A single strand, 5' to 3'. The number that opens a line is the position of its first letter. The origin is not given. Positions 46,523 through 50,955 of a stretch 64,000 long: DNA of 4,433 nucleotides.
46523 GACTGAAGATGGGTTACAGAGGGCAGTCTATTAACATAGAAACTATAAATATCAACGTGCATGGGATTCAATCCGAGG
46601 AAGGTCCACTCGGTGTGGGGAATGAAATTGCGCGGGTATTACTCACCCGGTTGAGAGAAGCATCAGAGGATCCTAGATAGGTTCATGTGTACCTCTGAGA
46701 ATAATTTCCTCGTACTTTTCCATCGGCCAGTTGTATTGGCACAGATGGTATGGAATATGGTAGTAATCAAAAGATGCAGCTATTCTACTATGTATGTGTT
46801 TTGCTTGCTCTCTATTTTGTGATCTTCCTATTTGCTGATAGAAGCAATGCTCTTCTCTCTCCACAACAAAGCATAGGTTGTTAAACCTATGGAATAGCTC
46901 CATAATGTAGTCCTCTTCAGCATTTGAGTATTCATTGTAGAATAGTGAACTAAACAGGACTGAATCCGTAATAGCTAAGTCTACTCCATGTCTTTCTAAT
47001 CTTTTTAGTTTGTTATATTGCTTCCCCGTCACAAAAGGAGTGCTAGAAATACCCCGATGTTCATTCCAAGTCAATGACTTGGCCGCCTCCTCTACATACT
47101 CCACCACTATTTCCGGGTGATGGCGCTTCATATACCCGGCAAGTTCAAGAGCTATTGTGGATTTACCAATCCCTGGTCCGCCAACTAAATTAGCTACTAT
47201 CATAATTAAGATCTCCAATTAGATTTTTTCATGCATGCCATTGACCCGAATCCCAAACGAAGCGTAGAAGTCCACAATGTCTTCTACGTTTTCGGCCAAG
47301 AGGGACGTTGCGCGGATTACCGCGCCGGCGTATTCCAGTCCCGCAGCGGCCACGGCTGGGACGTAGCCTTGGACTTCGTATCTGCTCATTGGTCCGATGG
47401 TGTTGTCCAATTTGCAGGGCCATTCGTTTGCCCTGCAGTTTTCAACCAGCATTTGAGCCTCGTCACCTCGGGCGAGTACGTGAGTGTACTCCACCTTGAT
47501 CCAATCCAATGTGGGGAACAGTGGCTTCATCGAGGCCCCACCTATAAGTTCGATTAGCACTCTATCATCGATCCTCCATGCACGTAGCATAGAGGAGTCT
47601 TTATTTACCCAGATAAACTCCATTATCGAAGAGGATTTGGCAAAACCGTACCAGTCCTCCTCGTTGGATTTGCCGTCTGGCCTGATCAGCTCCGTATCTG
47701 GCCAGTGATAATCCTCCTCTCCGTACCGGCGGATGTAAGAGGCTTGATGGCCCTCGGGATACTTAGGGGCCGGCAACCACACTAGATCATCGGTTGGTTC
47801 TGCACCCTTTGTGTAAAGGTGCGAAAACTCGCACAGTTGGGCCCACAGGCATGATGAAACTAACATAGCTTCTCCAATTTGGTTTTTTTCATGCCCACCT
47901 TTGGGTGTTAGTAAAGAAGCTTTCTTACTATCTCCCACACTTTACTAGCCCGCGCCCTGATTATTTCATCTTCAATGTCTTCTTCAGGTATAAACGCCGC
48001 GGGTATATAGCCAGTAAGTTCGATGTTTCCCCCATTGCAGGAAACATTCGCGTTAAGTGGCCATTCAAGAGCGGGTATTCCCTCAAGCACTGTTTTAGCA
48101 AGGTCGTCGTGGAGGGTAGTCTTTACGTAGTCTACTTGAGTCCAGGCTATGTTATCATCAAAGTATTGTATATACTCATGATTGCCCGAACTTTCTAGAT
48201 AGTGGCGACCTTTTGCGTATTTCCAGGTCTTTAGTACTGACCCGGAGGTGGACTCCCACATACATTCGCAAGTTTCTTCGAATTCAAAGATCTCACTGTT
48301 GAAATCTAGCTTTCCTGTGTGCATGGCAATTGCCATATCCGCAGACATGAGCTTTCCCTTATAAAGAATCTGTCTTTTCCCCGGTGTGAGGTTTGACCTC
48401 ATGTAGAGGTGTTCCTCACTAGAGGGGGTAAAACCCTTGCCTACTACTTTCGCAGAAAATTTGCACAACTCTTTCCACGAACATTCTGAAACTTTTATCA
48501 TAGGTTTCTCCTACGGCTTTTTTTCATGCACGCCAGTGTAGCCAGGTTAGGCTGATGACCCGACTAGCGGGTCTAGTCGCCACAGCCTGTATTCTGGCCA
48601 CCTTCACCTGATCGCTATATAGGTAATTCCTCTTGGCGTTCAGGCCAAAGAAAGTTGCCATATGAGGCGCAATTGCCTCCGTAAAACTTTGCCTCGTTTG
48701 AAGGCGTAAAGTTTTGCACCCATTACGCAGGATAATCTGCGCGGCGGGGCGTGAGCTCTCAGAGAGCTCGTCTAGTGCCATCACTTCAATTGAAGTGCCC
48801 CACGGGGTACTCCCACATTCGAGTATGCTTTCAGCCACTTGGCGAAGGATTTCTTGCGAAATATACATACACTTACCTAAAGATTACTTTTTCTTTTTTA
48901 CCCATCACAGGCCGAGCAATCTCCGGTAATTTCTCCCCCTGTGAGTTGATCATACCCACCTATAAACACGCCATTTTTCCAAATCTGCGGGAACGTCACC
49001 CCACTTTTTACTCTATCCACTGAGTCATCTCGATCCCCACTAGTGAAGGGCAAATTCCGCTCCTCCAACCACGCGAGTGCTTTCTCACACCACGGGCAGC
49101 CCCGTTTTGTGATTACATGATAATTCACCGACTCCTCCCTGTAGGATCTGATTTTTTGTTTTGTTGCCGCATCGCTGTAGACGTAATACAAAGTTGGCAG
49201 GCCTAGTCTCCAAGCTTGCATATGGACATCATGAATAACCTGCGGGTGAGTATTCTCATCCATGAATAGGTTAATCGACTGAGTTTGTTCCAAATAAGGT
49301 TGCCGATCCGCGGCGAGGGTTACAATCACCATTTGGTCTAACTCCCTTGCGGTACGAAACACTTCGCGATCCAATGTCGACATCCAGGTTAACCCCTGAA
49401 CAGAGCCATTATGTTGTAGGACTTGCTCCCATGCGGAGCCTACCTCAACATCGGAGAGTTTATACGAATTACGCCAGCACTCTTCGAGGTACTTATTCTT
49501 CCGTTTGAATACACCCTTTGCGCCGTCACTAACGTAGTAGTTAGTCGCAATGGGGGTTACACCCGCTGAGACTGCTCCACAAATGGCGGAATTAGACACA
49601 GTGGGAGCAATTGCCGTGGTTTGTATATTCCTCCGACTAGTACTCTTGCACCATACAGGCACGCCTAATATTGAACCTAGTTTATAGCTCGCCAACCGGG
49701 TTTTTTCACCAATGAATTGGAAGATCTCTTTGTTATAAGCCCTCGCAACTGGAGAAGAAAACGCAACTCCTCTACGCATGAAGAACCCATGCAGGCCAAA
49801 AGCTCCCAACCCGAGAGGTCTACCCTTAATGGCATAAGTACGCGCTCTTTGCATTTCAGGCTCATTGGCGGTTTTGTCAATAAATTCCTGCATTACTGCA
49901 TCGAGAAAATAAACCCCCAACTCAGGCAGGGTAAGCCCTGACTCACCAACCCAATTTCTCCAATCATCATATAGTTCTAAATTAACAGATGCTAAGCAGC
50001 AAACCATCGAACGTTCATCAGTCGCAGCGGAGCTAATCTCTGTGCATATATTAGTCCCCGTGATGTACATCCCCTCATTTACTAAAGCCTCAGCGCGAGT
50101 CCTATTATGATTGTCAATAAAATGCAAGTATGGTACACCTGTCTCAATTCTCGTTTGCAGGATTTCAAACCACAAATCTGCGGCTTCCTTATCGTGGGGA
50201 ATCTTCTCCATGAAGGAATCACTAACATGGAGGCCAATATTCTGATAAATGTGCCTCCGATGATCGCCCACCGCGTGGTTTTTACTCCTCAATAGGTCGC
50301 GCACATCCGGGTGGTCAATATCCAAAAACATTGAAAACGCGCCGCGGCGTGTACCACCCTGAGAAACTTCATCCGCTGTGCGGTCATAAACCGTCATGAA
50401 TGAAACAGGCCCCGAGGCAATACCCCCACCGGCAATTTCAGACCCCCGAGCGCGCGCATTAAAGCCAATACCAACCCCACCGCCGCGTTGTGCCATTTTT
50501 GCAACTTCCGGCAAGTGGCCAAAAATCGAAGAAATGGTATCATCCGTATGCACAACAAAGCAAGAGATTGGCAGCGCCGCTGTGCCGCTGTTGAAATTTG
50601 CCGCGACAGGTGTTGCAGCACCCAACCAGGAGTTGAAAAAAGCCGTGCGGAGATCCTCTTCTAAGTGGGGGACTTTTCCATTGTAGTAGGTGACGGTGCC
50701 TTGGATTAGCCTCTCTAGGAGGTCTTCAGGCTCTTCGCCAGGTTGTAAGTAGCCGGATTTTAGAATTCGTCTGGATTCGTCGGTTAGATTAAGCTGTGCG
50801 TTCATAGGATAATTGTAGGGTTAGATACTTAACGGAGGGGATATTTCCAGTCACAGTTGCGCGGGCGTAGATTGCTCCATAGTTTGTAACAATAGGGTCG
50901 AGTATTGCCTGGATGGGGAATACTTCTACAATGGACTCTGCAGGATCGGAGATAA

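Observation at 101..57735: About twenty copies of a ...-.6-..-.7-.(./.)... element immediately upstream of ribosome-binding sites: candidate phage-specific promoter class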

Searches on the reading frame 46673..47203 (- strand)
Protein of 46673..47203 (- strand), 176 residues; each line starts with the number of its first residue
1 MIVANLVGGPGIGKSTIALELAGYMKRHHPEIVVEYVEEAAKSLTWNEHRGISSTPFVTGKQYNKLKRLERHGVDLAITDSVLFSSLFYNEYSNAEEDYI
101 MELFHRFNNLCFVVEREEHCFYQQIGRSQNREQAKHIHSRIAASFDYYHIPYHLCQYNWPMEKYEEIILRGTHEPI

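Call 39: search_protein_families(library=phrogs, proteins=[window:46673-47203:-], max_evalue=0.001)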
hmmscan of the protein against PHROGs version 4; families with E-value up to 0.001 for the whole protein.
window:46673-47203:- (176 aa): 1 family
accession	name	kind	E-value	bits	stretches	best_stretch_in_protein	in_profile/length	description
phrog_2107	-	other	2e-11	44.9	1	1-152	3-172/201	thymidylate kinase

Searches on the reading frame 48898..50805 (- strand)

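Call 6: search_protein_families(library=pfam, proteins=[window:48898-50805:-])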
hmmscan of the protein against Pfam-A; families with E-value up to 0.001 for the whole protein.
window:48898-50805:- (635 aa): 2 families
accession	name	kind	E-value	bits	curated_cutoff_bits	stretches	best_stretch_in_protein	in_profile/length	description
PF02867.20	Ribonuc_red_lgC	-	6.2e-90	302.7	23.9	3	81-206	2-129/523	Ribonucleotide reductase, barrel domain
PF00462.30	Glutaredoxin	-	3.8e-06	27.5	22.9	1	564-615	3-60/60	Glutaredoxin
